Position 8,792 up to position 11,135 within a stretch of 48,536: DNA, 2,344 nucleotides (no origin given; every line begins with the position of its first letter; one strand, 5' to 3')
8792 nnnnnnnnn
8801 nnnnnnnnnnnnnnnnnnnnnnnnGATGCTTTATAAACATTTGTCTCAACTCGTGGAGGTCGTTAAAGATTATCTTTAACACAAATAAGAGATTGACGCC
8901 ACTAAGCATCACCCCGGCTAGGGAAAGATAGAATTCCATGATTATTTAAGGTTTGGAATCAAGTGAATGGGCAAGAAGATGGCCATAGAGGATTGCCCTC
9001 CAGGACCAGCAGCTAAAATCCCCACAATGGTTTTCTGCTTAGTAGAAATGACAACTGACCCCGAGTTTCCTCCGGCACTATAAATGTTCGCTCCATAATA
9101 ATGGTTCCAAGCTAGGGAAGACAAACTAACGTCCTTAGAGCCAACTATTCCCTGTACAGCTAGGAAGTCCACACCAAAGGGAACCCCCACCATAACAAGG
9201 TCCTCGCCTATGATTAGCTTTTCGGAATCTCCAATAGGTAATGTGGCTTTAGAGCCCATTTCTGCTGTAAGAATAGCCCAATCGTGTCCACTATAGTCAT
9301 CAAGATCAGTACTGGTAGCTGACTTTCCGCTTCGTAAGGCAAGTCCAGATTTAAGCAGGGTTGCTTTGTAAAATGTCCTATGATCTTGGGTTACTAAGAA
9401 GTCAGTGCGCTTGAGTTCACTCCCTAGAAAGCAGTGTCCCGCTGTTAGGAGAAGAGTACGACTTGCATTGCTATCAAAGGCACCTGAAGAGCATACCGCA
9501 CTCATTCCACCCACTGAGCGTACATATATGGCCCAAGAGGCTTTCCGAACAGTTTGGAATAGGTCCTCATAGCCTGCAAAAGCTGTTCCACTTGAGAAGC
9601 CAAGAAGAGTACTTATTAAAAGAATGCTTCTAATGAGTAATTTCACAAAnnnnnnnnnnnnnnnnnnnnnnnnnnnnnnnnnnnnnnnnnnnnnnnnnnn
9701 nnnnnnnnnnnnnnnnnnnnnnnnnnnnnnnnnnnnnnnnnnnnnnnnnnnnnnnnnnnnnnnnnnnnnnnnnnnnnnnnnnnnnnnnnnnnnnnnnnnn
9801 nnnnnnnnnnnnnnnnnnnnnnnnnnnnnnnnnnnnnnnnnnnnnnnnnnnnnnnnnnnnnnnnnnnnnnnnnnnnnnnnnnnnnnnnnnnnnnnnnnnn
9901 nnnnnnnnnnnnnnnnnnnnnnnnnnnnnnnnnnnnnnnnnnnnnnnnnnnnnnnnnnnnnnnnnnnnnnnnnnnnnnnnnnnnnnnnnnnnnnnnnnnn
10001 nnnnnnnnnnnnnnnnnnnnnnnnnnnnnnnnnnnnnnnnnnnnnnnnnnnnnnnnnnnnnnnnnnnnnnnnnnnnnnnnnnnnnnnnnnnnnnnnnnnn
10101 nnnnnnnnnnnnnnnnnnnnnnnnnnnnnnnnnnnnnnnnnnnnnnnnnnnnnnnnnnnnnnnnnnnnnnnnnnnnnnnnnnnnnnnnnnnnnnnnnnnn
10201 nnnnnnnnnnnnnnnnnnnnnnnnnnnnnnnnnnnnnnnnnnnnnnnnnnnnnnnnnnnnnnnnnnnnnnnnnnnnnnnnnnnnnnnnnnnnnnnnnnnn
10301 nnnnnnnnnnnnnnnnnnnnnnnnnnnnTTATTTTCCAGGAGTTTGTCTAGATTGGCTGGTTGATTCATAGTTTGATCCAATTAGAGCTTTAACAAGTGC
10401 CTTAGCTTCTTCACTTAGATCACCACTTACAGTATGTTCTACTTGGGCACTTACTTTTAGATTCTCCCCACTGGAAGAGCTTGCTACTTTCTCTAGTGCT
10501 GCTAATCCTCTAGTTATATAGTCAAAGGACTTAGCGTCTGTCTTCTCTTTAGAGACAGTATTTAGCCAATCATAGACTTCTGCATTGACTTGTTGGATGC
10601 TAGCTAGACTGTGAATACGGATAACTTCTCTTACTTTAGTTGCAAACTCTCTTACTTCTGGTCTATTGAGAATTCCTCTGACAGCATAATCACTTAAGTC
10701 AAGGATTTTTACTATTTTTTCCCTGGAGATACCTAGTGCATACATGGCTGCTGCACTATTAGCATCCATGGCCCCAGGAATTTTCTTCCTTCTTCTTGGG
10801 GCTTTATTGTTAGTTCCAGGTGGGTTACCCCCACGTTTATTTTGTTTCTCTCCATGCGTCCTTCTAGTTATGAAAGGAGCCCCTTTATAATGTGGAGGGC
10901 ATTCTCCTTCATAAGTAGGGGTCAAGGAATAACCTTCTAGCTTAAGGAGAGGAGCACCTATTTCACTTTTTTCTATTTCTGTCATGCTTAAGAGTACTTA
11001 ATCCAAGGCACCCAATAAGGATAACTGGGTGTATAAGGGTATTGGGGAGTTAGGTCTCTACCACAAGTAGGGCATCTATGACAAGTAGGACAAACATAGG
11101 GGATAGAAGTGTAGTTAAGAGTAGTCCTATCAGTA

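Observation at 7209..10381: Large terminase split into separate ATPase and nuclease ORFs by a 1.5-kb three-gene insertion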

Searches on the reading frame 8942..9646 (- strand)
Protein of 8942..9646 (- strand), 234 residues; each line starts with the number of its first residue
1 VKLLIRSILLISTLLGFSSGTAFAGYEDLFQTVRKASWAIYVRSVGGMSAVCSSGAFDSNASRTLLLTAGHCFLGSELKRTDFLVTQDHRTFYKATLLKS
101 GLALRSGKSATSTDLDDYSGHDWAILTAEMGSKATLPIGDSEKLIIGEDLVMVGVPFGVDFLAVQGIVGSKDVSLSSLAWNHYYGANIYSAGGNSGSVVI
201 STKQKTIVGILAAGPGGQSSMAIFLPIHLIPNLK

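Call 3: search_protein_families(library=pfam, proteins=[window:8942-9646:-], max_evalue=0.1)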
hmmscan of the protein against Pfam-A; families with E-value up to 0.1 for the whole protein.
window:8942-9646:- (234 aa): 1 family
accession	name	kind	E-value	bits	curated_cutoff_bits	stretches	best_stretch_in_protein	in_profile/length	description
PF13365.12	Trypsin_2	-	1.3e-11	45.9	27.6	1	63-210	9-144/144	Trypsin-like peptidase domain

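Call 4: search_protein_families(library=phrogs, proteins=[window:8942-9646:-], max_evalue=0.01)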
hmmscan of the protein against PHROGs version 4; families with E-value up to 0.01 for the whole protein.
window:8942-9646:- (234 aa): 2 families
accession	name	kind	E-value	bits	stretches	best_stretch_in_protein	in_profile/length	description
phrog_9683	-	other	5e-08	33.7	1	107-214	86-190/233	protease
phrog_11383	-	unknown function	3.7e-06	27.6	1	120-214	231-327/462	-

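Call 64: find_homologous_proteins(query=window:8942-9646:-)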
Query window:8942-9646:- (234 aa): 92 proteins with E <= 0.001 among 1043 candidates.
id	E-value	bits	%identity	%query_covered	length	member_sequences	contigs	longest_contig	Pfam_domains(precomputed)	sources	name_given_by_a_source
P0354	7.3e-146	502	100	100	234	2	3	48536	PF13365.13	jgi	-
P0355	1.0e-102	360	68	99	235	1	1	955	PF13365.13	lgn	-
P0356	1.3e-95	337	67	96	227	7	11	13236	PF13365.13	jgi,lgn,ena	-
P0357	3.1e-94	333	64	97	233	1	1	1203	PF13365.13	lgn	-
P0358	4.8e-94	332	68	91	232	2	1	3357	PF13365.13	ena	-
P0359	1.4e-93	331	64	97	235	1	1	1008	PF13365.13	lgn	-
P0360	1.4e-93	331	68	90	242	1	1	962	PF13365.13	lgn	-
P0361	2.8e-93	330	67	89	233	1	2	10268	PF13365.13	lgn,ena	-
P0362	1.1e-92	328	67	89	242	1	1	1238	PF13365.13,PF00089.33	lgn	-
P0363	2.6e-92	326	67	89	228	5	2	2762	PF13365.13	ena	-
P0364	2.9e-92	326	66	90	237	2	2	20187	PF13365.13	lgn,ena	-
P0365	3.6e-92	326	67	93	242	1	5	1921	PF13365.13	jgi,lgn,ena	-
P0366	1.6e-91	324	66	91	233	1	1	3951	PF13365.13,PF00089.33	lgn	-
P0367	1.7e-91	324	63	99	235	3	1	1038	PF13365.13,PF00089.33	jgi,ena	-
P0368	7.4e-91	322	63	99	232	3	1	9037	PF13365.13,PF00089.33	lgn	-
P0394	1.2e-87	311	63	94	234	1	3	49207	PF13365.13,PF00089.33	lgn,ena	-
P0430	3.9e-81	290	62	89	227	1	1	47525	PF13365.13,PF00089.33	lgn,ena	-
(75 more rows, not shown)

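Call 66: search_protein_families(library=ncbifam, proteins=[window:8942-9646:-], max_evalue=0.01)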
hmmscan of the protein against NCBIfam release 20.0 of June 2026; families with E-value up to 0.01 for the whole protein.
window:8942-9646:- (234 aa): 9 families
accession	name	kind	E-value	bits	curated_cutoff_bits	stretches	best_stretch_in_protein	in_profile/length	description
TIGR02037.1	degP_htrA_DO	subfamily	2.5e-07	30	416.2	1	120-228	106-218/434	Do family serine endopeptidase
NF041521.1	HhoA_HhoB_HtrA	equivalog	0.00042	19.7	450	1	103-201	86-188/335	HhoA/HhoB/HtrA family serine endopeptidase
NF007526.1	PRK10139.1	equivalog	0.00042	19.1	756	1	122-222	140-244/456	serine endoprotease DegQ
TIGR02038.1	protease_degS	equivalog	0.002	17.3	422.95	1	102-212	106-216/351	outer membrane-stress sensor serine endopeptidase DegS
NF040960.1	MamE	equivalog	0.0026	16.4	800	1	138-213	190-266/659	magnetosome formation protease MamE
NF053637.1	SerProtHtrAspr2045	equivalog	0.0035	16.3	650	1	135-177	168-214/394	serine protease HtrA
NF008147.1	PRK10898.1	equivalog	0.0051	16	408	1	103-210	107-214/352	outer membrane-stress sensor serine endopeptidase DegS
NF008189.1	PRK10942.1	equivalog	0.0081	14.7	720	1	133-232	174-276/477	serine endoprotease DegP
NF047968.1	SerProtHtrA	equivalog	0.0085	15.5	470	0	121-214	136-233/357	serine protease HtrA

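Call 67: find_encoding_contigs(protein=P0430, flank=5000, max_places=2)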
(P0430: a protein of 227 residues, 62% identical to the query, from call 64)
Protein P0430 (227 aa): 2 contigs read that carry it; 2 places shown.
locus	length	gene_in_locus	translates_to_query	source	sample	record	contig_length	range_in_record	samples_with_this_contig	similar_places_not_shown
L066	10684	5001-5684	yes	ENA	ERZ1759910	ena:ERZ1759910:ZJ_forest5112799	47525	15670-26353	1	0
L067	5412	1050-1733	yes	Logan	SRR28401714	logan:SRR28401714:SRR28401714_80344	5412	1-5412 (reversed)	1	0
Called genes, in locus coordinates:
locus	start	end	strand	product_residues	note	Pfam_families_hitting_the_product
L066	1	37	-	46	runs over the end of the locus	-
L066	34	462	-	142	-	-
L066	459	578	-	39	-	-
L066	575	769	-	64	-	-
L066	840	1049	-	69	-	-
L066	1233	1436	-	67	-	-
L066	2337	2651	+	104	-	PF00166:Cpn10 (weak)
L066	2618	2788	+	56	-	-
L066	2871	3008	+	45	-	-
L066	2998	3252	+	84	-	-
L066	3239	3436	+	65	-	-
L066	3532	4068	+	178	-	PF01510:Amidase_2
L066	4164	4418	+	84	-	-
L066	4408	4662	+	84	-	-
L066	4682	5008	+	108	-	-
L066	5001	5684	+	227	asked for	PF00089:Trypsin (weak), PF13365:Trypsin_2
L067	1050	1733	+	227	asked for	PF00089:Trypsin (weak), PF13365:Trypsin_2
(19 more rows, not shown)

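Call 68: find_encoding_contigs(protein=P0394, flank=5000, max_places=2)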
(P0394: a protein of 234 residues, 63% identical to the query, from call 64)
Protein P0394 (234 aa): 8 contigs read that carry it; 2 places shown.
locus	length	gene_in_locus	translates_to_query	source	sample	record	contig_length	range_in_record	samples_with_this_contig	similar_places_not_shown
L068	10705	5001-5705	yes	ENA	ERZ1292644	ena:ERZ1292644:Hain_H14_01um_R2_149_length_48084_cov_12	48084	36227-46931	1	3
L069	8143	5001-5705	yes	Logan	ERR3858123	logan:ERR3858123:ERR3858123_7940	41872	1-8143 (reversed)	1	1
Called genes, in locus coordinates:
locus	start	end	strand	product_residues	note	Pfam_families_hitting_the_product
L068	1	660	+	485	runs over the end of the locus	-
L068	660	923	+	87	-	-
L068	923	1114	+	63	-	-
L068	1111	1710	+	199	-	-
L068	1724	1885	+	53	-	-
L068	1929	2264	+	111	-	-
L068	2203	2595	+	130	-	-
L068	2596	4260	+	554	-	-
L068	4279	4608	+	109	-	-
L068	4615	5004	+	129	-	PF07087:DUF1353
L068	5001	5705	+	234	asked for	PF00089:Trypsin (weak), PF13365:Trypsin_2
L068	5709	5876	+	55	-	-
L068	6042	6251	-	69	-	-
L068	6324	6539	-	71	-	-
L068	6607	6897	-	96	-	-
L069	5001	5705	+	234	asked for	PF00089:Trypsin (weak), PF13365:Trypsin_2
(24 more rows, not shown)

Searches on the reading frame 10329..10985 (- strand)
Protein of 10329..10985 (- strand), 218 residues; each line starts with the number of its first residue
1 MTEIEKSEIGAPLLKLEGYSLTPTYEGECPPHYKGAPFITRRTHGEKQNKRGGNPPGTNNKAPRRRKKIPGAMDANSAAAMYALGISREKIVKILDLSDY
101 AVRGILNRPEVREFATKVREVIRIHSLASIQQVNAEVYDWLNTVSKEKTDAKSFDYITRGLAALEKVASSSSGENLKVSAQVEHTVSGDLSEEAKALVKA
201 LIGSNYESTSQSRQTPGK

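Call 3: search_protein_families(library=pfam, proteins=[window:10329-10985:-], max_evalue=0.1)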
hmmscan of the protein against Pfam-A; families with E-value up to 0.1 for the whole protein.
window:10329-10985:- (218 aa): 2 families
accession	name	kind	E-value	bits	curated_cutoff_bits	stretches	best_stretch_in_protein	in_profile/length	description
PF02796.21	HTH_7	-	0.017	15.7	23.8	1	68-98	5-34/45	Helix-turn-helix domain of resolvase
PF12763.14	EH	-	0.071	13.5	22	0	82-149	33-96/101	EH domain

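Call 4: search_protein_families(library=phrogs, proteins=[window:10329-10985:-], max_evalue=0.01)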
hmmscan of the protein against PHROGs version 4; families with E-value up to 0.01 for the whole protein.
window:10329-10985:- (218 aa): 1 family
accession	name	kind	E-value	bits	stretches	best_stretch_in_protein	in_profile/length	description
phrog_37313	-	unknown function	0.0056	17.9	0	151-194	13-53/100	-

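Call 66: search_protein_families(library=ncbifam, proteins=[window:10329-10985:-], max_evalue=0.01)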
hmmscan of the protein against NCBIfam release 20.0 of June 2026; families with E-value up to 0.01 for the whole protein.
window:10329-10985:- (218 aa): 0 families
